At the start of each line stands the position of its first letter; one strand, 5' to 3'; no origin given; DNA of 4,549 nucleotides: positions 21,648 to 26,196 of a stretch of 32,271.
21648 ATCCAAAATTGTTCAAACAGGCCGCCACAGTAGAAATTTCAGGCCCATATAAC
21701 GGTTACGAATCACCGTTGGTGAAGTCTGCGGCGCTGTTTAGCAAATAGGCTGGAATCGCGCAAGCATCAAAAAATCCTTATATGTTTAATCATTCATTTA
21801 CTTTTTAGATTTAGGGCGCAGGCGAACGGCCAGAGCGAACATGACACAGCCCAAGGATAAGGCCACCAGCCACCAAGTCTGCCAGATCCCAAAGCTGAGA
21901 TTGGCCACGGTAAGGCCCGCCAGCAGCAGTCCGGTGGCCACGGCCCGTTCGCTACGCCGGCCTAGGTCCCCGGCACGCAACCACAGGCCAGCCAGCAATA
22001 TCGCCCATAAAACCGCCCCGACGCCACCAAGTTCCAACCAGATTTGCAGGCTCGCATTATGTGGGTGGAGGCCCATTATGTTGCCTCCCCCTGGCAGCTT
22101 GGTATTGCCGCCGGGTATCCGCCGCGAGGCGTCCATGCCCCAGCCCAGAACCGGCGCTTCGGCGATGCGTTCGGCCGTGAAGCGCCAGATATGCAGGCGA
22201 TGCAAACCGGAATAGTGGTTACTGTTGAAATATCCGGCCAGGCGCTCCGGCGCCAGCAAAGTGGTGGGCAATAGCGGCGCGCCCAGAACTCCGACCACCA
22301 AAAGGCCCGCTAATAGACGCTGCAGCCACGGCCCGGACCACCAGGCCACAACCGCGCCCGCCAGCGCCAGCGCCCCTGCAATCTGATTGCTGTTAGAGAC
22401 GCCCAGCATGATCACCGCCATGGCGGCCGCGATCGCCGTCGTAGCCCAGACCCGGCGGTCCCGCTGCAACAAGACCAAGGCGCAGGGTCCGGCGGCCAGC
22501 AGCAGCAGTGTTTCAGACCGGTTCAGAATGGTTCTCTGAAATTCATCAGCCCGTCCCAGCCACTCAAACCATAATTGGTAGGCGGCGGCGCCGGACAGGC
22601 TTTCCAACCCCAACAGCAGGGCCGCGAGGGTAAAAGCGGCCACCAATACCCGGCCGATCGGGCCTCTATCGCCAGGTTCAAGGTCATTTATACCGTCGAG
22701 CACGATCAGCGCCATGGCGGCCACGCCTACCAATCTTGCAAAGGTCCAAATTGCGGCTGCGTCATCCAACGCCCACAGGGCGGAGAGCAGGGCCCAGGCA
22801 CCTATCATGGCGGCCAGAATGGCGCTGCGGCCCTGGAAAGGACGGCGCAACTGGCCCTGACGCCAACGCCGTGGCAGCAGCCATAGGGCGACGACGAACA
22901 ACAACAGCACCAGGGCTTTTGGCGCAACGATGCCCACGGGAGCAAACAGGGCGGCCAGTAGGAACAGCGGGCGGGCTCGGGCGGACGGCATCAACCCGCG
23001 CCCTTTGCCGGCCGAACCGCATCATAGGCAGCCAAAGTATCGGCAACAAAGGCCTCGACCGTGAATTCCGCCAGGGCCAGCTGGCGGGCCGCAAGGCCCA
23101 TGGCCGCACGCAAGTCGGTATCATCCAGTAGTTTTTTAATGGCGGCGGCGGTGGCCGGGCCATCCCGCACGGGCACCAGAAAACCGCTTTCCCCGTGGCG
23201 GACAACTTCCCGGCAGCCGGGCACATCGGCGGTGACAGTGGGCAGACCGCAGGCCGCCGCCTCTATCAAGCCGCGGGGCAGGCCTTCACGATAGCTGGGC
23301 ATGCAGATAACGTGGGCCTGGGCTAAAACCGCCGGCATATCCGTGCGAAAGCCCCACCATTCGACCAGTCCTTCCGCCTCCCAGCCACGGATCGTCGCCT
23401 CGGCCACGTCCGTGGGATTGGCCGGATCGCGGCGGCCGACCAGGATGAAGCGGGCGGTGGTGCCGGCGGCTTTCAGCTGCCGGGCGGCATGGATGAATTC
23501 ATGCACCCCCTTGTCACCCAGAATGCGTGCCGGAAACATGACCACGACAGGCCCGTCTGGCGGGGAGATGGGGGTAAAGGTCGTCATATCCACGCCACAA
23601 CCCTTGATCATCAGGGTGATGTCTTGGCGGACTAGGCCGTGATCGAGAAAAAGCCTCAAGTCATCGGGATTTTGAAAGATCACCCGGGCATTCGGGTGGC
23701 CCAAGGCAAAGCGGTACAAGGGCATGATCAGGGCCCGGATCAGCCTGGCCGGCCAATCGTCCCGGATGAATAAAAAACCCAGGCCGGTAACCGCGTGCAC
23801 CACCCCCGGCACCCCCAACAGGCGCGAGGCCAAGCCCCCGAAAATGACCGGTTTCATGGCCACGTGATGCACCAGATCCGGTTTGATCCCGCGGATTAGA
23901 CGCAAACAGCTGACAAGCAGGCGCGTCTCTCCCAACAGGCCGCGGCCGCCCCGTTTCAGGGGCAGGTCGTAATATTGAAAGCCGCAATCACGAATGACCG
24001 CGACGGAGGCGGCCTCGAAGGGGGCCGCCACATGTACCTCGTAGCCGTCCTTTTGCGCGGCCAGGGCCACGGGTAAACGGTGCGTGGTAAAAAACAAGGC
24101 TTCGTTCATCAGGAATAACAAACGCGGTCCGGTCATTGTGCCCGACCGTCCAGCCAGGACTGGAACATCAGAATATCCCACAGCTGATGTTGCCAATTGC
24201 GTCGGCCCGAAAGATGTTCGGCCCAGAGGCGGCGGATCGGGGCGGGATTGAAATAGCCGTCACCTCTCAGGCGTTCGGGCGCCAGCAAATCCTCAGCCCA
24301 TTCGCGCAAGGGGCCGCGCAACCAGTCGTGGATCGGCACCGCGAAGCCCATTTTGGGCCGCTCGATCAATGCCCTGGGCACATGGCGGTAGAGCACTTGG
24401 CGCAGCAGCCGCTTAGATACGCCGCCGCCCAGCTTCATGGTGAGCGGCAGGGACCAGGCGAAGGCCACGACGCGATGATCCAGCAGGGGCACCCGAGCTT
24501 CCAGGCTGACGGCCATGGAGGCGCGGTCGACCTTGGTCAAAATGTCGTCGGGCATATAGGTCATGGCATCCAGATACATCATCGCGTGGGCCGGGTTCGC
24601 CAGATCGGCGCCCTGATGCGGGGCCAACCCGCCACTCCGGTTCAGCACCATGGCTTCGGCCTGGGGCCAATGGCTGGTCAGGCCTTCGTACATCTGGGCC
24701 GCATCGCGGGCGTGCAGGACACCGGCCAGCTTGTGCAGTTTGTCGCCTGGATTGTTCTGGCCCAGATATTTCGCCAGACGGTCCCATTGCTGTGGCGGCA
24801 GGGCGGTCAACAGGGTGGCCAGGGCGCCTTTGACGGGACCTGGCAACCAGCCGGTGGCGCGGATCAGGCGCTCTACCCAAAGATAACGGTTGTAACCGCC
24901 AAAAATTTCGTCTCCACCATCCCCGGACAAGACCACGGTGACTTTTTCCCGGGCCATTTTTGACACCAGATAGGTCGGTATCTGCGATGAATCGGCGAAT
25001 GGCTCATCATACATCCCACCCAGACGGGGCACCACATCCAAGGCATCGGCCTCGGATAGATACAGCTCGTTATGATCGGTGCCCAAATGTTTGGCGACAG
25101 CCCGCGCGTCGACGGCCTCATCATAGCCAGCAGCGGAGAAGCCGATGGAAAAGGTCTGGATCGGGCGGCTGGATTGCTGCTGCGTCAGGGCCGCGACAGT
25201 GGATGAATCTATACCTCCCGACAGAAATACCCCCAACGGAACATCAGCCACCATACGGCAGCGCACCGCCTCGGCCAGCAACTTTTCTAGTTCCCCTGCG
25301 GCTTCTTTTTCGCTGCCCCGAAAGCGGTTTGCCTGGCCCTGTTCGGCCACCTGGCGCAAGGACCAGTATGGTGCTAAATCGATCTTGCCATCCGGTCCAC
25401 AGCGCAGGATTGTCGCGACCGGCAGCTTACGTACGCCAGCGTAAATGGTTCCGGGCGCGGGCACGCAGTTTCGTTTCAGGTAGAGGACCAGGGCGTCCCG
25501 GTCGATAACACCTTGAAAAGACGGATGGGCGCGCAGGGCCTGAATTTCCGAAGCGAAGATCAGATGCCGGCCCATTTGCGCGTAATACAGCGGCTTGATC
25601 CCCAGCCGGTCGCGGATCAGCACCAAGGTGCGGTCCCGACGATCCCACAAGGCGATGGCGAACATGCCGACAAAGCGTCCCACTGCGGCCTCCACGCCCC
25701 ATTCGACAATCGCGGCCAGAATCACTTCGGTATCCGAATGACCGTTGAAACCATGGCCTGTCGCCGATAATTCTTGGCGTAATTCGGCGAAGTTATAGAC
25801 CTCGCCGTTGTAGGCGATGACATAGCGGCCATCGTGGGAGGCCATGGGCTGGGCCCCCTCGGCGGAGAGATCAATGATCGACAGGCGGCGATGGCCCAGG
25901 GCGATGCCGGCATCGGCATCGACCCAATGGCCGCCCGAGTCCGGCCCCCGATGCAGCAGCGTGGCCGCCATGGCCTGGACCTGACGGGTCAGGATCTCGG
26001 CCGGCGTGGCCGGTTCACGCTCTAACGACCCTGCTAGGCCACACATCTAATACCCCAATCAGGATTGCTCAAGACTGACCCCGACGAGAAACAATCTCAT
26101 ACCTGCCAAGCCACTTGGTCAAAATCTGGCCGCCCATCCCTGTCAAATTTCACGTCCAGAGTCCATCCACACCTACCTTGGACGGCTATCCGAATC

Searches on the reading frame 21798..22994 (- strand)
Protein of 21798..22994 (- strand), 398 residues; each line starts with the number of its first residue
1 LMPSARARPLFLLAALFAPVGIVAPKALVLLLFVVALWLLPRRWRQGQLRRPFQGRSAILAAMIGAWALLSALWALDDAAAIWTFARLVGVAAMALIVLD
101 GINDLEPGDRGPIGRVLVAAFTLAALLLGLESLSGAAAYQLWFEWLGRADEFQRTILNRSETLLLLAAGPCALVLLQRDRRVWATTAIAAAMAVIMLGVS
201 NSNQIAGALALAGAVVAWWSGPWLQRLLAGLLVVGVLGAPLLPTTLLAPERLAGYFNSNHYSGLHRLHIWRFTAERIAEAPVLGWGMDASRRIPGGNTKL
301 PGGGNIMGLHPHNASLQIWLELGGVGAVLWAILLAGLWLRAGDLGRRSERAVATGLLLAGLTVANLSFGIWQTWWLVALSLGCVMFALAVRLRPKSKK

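Call 9: search_protein_families(library=pfam, proteins=[window:21798-22994:-], max_evalue=0.001)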
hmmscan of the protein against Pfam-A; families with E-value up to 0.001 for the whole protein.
window:21798-22994:- (398 aa): 1 family
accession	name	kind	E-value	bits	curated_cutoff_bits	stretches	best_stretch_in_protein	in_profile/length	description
PF04932.20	Wzy_C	-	5e-11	43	31.7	1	189-331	2-149/149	O-Antigen ligase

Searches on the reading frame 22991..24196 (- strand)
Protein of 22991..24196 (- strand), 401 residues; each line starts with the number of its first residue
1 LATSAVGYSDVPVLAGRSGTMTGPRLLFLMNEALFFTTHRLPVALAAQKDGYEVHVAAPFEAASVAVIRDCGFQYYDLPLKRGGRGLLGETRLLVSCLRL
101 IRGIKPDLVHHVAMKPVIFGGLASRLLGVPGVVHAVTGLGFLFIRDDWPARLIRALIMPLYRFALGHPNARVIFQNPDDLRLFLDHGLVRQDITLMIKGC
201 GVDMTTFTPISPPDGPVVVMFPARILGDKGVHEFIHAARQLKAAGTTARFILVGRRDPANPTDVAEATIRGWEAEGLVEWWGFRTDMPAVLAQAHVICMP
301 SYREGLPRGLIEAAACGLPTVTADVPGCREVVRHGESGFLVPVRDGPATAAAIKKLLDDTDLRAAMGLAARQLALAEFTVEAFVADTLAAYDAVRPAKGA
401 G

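Call 9: search_protein_families(library=pfam, proteins=[window:22991-24196:-], max_evalue=0.001)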
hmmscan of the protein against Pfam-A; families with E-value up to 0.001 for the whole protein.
window:22991-24196:- (401 aa): 7 families
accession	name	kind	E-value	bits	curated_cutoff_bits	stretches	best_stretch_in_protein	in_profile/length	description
PF13692.12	Glyco_trans_1_4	-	3.6e-32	112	27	1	218-359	3-142/142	Glycosyl transferases group 1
PF00534.26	Glycos_transf_1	-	2.4e-31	109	26.4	1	212-372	11-171/172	Glycosyl transferases group 1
PF13477.12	Glyco_trans_4_2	-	1.3e-14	55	23.4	1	25-165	1-129/139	Glycosyl transferase 4-like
PF13524.12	Glyco_trans_1_2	-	1.2e-10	41.9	25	1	234-387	5-142/144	Glycosyl transferase-like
PF13579.12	Glyco_trans_4_4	-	2.9e-09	37.9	29.7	1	44-194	11-153/158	Glycosyl transferase 4-like domain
PF20706.3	GT4-conflict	-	3.6e-08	33.2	26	1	208-366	188-364/385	Family 4 Glycosyltransferase in conflict systems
PF13439.12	Glyco_transf_4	-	1.8e-06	28.5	28.5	1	44-174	12-139/170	Glycosyltransferase Family 4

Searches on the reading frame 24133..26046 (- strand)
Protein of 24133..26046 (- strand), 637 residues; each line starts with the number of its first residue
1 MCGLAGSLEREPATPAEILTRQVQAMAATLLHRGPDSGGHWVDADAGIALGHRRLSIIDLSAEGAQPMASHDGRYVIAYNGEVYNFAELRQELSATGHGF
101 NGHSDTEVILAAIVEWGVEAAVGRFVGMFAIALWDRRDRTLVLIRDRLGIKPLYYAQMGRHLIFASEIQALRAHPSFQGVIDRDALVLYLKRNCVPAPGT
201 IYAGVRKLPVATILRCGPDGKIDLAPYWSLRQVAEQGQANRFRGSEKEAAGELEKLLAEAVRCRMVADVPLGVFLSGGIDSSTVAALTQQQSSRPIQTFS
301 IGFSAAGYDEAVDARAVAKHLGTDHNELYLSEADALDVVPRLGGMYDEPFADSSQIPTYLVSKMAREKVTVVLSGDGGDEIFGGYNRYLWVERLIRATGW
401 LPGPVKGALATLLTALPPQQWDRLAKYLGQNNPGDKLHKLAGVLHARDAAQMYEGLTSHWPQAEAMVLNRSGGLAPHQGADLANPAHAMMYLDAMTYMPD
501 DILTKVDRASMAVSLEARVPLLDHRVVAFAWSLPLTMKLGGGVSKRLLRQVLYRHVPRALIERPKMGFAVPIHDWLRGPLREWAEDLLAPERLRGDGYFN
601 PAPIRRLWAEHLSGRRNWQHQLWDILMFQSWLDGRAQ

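Call 9: search_protein_families(library=pfam, proteins=[window:24133-26046:-], max_evalue=0.001)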
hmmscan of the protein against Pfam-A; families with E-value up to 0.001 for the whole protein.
window:24133-26046:- (637 aa): 4 families
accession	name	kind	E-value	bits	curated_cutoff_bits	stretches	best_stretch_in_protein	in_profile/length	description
PF00733.27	Asn_synthase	-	1.9e-123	413.1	21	1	252-632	1-353/354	Asparagine synthase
PF13522.11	GATase_6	-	2.3e-47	160.7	27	1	35-167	1-130/130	Glutamine amidotransferase domain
PF13537.11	GATase_7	-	3.2e-46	156.8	25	1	52-172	1-122/123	Glutamine amidotransferase domain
PF02540.23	NAD_synthase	-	0.00019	21.1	21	1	253-331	5-82/242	NAD synthase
